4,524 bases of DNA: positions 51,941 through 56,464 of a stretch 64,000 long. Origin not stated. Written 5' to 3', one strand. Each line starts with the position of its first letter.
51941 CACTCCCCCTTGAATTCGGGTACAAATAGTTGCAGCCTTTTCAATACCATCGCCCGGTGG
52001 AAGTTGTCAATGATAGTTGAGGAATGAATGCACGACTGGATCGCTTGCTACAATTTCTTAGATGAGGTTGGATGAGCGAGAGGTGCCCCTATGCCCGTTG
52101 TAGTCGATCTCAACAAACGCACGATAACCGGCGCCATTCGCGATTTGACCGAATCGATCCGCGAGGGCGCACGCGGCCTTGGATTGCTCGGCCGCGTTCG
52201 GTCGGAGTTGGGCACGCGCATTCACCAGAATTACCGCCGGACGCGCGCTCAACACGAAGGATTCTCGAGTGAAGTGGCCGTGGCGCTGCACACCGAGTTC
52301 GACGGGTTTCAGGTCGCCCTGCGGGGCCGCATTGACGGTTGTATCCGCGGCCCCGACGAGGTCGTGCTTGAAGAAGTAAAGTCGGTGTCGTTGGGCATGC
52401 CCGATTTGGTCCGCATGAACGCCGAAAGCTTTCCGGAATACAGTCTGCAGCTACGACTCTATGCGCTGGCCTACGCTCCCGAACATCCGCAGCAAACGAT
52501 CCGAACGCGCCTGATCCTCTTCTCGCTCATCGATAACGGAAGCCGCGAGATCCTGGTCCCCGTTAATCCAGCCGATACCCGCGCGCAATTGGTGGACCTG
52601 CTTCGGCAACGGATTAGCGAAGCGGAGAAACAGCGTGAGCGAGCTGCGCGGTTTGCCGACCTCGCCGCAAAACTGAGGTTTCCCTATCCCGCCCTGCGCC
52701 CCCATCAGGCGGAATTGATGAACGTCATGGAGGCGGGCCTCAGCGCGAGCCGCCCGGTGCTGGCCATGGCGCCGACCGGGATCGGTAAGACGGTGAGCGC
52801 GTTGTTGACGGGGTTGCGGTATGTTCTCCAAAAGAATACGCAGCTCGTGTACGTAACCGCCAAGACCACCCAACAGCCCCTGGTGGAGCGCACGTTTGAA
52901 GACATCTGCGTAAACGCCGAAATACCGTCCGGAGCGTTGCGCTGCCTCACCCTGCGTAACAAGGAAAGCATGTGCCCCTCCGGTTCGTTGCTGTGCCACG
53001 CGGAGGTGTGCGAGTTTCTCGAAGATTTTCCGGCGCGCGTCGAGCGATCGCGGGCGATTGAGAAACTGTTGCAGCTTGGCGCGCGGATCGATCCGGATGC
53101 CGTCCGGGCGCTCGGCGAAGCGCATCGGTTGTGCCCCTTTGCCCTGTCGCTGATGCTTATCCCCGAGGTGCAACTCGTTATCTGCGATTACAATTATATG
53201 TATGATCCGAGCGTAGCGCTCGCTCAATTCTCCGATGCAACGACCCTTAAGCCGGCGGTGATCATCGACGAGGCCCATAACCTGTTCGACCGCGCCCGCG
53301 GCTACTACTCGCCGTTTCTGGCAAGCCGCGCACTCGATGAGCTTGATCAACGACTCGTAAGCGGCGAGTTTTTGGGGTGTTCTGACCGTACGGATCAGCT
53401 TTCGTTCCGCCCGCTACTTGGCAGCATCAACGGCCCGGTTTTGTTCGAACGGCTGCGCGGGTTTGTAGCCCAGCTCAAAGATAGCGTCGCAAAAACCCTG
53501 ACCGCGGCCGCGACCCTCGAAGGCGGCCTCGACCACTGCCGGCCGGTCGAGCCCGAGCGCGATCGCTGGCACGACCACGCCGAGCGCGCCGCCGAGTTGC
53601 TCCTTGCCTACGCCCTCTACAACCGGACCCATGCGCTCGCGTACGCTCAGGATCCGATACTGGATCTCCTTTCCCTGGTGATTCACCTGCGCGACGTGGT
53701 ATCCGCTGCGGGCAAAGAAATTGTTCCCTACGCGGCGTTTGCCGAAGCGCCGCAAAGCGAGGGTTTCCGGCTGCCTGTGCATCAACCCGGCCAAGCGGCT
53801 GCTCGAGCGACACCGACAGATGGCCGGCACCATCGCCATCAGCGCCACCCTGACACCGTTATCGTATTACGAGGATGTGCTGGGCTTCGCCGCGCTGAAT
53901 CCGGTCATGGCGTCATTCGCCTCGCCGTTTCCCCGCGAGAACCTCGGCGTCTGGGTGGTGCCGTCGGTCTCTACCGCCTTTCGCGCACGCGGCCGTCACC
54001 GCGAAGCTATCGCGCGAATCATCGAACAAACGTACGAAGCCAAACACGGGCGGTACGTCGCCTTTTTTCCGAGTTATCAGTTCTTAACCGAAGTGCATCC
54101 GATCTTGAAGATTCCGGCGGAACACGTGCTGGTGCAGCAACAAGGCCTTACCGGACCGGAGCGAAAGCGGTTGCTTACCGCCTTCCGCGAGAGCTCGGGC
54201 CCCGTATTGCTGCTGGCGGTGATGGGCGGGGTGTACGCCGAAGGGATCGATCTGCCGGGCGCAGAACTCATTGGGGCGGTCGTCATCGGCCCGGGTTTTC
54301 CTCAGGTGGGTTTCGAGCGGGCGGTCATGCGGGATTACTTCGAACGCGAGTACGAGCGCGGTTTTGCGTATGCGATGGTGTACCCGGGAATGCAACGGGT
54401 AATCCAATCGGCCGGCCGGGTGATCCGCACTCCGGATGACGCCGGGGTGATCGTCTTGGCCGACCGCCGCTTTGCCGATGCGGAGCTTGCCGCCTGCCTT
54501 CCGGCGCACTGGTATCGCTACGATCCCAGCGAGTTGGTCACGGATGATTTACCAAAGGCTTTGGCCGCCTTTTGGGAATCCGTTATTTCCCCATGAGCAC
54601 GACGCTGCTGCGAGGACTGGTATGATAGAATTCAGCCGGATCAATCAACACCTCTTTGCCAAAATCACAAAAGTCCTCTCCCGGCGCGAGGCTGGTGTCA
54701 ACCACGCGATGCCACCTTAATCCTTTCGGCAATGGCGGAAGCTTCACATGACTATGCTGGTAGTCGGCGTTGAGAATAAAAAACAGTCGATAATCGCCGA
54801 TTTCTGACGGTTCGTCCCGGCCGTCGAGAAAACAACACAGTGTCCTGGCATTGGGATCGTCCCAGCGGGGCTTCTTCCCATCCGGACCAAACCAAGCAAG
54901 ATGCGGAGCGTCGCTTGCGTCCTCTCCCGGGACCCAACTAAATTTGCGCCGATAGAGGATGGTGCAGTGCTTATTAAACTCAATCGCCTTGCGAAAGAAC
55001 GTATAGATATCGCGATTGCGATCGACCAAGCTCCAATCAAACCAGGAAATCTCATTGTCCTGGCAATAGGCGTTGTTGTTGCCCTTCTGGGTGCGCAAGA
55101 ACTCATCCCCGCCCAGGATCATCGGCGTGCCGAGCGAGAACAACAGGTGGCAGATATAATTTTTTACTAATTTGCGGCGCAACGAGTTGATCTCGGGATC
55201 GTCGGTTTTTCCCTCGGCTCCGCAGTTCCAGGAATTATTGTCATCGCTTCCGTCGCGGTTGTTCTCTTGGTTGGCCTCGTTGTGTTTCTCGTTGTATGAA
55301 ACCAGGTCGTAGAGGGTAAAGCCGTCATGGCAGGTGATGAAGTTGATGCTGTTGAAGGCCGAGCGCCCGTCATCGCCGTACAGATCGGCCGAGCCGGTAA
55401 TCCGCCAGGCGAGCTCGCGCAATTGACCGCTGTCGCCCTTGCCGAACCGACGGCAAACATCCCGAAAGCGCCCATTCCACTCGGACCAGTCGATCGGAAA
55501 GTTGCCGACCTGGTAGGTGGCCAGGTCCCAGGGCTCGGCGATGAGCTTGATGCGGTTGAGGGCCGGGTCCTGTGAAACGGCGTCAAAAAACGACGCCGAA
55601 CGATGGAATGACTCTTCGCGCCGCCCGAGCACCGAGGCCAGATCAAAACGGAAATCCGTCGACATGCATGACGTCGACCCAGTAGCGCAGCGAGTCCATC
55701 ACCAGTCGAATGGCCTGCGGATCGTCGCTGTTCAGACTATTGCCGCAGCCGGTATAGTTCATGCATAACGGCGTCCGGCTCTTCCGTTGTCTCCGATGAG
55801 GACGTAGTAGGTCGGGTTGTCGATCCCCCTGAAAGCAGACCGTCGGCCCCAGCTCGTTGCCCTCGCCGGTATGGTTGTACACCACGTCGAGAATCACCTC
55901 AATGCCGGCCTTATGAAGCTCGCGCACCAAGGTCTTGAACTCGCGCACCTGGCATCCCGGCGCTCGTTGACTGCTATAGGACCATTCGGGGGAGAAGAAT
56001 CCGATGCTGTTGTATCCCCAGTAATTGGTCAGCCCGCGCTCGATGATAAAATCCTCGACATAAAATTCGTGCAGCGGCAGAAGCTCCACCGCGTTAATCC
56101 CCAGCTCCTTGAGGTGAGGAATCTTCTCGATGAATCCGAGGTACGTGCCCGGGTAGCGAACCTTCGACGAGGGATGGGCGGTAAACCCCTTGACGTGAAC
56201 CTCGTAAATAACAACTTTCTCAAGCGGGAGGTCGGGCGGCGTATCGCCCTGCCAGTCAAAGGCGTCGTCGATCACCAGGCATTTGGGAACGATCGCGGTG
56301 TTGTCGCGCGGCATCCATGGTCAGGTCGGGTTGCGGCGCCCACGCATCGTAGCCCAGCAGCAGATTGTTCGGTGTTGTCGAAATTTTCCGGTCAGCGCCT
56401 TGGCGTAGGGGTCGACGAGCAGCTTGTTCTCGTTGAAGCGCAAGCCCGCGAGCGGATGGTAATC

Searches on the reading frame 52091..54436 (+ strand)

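Call 53: search_protein_families(library=pfam, proteins=[window:52091-54436:+], max_evalue=0.0001)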
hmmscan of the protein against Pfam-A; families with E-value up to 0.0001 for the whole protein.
window:52091-54436:+ (782 aa): 3 families
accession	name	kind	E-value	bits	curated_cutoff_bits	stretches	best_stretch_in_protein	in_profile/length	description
PF06733.21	DEAD_2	-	9.8e-13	48.6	21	1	271-408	38-165/172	DEAD_2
PF00270.35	DEAD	-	7.4e-06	26.2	26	0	204-256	2-52/167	DEAD/DEAH box helicase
PF12705.13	PDDEXK_1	-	3.4e-05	24.3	22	1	43-180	96-226/247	PD-(D/E)XK nuclease superfamily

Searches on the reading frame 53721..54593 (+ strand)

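Call 53: search_protein_families(library=pfam, proteins=[window:53721-54593:+], max_evalue=0.0001)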
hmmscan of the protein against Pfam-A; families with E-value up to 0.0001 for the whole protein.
window:53721-54593:+ (291 aa): 2 families
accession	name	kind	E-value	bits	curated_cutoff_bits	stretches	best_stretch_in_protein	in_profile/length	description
PF13307.12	Helicase_C_2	-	3.4e-36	125.3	25.3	1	101-264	1-167/170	Helicase C-terminal domain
PF06777.17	HBB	-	5.5e-08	33.1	30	1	20-86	125-187/190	Helical and beta-bridge domain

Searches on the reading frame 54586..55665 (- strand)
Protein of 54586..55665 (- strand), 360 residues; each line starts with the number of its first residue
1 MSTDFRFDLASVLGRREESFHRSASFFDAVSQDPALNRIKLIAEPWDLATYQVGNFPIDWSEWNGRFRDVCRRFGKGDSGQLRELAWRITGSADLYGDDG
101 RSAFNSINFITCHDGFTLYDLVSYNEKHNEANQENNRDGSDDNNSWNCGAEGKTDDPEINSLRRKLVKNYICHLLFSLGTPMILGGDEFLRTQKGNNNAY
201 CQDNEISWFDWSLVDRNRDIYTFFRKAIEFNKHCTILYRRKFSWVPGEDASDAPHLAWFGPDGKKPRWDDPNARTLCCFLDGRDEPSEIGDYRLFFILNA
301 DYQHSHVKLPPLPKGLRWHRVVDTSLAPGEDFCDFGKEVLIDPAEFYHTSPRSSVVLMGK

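Call 53: search_protein_families(library=pfam, proteins=[window:54586-55665:-], max_evalue=0.0001)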
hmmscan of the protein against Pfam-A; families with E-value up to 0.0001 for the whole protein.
window:54586-55665:- (360 aa): 2 families
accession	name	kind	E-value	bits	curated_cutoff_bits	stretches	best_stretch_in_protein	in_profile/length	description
PF21156.3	ISOA1-3_C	-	9.3e-07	29.5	27.3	1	258-333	2-69/106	Isoamylase 1-3, C-terminal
PF21331.3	Isoamylase_C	-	5.6e-06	27.2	27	1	256-357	2-106/107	Isoamylase, C-terminal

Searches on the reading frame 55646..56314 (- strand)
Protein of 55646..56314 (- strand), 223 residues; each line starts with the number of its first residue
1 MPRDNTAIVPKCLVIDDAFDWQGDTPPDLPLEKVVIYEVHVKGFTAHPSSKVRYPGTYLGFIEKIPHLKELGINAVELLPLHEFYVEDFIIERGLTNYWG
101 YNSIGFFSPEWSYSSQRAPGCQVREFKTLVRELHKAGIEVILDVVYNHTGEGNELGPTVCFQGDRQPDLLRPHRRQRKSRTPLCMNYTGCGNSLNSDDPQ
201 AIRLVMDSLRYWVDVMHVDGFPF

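Call 53: search_protein_families(library=pfam, proteins=[window:55646-56314:-], max_evalue=0.0001)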
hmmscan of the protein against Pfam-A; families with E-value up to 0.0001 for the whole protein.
window:55646-56314:- (223 aa): 1 family
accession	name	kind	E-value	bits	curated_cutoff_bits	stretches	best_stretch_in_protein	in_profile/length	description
PF00128.31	Alpha-amylase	-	2.2e-11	44.1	22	1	55-154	15-97/446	Alpha amylase, catalytic domain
